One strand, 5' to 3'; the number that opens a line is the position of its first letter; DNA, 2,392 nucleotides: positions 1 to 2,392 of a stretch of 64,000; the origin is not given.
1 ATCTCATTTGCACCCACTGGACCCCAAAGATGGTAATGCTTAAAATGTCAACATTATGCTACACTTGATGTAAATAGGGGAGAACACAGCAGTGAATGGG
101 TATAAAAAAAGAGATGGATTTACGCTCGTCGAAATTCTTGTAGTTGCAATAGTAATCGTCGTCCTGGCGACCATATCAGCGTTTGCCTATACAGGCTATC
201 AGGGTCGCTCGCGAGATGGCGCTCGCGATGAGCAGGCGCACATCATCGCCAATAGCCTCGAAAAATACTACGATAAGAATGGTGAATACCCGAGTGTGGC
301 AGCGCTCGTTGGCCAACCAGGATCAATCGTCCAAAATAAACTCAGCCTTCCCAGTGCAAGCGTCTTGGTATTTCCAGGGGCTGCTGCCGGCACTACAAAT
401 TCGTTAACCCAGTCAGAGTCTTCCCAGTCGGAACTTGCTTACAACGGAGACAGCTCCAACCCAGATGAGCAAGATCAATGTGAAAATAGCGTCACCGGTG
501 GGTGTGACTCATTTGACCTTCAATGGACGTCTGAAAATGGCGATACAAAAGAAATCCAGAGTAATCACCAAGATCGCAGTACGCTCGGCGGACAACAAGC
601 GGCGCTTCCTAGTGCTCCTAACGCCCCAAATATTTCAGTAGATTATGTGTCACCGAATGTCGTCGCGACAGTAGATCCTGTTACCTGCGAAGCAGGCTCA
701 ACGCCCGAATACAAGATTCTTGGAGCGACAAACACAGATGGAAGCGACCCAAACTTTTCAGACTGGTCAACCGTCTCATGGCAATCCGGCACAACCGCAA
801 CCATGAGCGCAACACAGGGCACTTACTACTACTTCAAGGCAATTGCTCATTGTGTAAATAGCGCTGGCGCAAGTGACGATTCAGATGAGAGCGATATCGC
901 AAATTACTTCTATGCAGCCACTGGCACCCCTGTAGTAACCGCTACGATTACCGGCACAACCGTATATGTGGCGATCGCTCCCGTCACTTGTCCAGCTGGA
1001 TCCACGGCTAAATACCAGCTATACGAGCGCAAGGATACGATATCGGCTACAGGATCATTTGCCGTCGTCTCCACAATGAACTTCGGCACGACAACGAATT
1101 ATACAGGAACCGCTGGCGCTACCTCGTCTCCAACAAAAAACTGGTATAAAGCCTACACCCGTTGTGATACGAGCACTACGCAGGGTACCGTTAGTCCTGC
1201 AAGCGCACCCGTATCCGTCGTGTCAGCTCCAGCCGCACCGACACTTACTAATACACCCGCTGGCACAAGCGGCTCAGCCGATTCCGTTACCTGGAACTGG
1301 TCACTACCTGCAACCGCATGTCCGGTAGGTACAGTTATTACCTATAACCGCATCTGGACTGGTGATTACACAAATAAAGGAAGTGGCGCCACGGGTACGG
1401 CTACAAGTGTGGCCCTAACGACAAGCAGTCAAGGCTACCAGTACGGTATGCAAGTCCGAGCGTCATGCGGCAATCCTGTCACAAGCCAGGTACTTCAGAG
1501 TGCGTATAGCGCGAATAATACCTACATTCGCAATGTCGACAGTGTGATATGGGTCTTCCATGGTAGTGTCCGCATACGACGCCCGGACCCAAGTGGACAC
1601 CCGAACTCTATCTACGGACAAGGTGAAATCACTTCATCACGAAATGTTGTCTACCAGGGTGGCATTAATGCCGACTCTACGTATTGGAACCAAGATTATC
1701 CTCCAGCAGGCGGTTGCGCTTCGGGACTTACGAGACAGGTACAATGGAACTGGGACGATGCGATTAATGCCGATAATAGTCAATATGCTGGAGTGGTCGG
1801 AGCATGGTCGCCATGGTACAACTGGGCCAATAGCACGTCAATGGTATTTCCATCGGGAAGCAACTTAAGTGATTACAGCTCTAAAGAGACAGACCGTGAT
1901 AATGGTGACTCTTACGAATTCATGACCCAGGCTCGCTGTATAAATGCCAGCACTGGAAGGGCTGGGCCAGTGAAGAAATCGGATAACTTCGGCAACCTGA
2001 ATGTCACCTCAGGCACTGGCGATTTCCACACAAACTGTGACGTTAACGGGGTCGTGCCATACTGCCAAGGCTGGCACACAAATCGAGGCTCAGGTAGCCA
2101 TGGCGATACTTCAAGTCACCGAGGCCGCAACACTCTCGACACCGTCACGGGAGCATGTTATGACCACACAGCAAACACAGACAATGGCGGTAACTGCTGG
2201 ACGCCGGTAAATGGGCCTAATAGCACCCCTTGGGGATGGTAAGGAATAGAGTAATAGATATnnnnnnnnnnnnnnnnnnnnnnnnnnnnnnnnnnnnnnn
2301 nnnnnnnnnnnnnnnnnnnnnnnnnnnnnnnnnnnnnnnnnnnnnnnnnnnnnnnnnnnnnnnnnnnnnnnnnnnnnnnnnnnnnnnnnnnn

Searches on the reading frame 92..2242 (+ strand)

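Call 88: search_protein_families(library=pfam, proteins=[window:92-2242:+], max_evalue=0.001)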
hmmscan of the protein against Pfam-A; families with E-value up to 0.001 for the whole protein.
window:92-2242:+ (716 aa): 1 family
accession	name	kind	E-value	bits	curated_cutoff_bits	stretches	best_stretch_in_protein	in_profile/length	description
PF07963.17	N_methyl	-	6e-05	22.9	21.2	1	5-29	2-26/27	Prokaryotic N-terminal methylation motif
